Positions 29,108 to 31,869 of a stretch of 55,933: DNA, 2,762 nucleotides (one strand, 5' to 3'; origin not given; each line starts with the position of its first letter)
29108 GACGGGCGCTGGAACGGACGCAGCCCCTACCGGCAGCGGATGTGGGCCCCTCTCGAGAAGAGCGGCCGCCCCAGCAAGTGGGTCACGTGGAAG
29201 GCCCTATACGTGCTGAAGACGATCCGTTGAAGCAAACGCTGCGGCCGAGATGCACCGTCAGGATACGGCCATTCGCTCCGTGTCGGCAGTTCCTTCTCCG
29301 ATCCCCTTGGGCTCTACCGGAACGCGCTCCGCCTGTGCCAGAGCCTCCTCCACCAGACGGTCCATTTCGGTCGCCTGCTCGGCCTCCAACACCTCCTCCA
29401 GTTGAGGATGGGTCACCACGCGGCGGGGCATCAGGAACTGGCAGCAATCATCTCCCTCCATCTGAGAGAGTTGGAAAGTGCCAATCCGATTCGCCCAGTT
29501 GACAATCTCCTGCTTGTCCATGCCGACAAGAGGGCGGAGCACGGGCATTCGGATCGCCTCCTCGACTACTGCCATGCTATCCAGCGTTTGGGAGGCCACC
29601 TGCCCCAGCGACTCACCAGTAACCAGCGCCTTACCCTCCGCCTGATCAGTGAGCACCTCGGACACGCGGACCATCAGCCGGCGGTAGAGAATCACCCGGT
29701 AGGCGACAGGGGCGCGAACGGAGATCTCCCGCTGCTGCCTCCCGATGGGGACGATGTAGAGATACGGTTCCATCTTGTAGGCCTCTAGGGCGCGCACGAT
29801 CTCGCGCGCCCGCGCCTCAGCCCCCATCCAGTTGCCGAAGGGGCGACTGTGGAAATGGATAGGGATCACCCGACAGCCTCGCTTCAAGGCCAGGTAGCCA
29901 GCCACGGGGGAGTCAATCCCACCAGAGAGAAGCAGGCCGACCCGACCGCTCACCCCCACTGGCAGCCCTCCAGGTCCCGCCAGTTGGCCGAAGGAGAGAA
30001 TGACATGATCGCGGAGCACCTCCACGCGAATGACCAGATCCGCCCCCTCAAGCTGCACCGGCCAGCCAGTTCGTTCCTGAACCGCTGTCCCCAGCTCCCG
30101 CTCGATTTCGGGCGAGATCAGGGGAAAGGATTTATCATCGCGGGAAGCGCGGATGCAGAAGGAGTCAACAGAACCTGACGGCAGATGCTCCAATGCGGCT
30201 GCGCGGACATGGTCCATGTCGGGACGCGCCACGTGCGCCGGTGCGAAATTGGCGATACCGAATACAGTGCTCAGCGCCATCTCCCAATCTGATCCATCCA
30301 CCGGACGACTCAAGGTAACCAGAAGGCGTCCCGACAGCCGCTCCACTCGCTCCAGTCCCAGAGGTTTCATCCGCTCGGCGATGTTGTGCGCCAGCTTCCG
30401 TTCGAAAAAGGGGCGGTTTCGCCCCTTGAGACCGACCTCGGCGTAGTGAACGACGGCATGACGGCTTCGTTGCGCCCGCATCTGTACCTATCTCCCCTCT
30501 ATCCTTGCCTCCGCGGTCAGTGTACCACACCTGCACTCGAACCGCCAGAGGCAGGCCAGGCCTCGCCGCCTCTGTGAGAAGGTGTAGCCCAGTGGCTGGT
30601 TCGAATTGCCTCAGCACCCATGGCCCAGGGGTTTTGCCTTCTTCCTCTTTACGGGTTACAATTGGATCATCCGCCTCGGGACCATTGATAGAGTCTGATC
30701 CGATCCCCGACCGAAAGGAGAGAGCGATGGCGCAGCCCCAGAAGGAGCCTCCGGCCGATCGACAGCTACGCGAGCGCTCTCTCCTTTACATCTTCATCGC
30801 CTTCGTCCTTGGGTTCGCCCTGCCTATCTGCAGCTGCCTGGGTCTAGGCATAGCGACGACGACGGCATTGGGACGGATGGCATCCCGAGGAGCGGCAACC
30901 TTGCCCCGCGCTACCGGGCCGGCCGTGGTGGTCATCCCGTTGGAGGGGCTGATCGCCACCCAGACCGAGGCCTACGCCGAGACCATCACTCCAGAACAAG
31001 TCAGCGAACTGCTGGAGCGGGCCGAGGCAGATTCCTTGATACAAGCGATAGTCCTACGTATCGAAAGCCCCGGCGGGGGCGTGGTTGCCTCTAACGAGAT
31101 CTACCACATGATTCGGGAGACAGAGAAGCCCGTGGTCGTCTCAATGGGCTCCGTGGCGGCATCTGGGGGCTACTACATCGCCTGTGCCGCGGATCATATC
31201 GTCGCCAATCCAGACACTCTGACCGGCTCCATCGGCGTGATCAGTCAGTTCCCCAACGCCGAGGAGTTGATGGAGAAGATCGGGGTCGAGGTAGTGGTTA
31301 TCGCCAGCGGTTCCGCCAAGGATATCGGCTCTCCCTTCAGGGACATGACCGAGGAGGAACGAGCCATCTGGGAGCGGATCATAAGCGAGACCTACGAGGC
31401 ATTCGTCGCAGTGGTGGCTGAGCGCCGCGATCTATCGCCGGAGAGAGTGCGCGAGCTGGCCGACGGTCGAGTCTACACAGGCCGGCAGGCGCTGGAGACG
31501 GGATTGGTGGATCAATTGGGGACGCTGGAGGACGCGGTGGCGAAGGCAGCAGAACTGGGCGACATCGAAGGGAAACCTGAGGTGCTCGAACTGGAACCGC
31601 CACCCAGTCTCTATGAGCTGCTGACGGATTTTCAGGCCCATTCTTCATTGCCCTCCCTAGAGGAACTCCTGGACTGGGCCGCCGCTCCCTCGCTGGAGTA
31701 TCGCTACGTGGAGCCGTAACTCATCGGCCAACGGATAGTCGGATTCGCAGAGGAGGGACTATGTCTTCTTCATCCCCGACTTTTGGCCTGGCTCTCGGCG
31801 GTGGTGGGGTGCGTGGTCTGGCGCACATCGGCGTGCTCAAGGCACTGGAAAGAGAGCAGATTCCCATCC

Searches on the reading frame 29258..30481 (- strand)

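Call 49: search_protein_families(library=pfam, proteins=[window:29258-30481:-], max_evalue=0.00001)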
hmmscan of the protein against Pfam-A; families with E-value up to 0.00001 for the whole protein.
window:29258-30481:- (407 aa): 3 families
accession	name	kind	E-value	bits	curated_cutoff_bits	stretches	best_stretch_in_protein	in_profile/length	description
PF02568.20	ThiI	-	2.4e-57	194.2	20.5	1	176-372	1-196/197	Thiamine biosynthesis protein (ThiI)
PF22025.1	ThiI_fer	-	4.3e-15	56.3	25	1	9-79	2-71/72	ThiI ferredoxin-like domain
PF02926.22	THUMP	-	3.6e-12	47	20.6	1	97-163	16-82/84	THUMP domain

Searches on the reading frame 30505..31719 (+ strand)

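Call 49: search_protein_families(library=pfam, proteins=[window:30505-31719:+], max_evalue=0.00001)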
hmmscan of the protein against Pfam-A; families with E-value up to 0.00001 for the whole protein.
window:30505-31719:+ (404 aa): 4 families
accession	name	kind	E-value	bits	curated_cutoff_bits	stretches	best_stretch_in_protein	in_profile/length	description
PF01343.23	Peptidase_S49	-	1.3e-55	188.1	24.9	1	204-353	3-152/154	Peptidase family S49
PF25145.1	NfeD1b_N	-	3.3e-11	43.6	40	1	170-252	23-104/189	NfeD1b, N-terminal domain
PF00574.28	CLP_protease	-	4.1e-09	37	20.2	1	164-231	31-98/182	Clp protease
PF01972.22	SDH_protease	-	1.3e-06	28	31.3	1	180-252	92-165/286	ClpP-like SDH-type serine proteinase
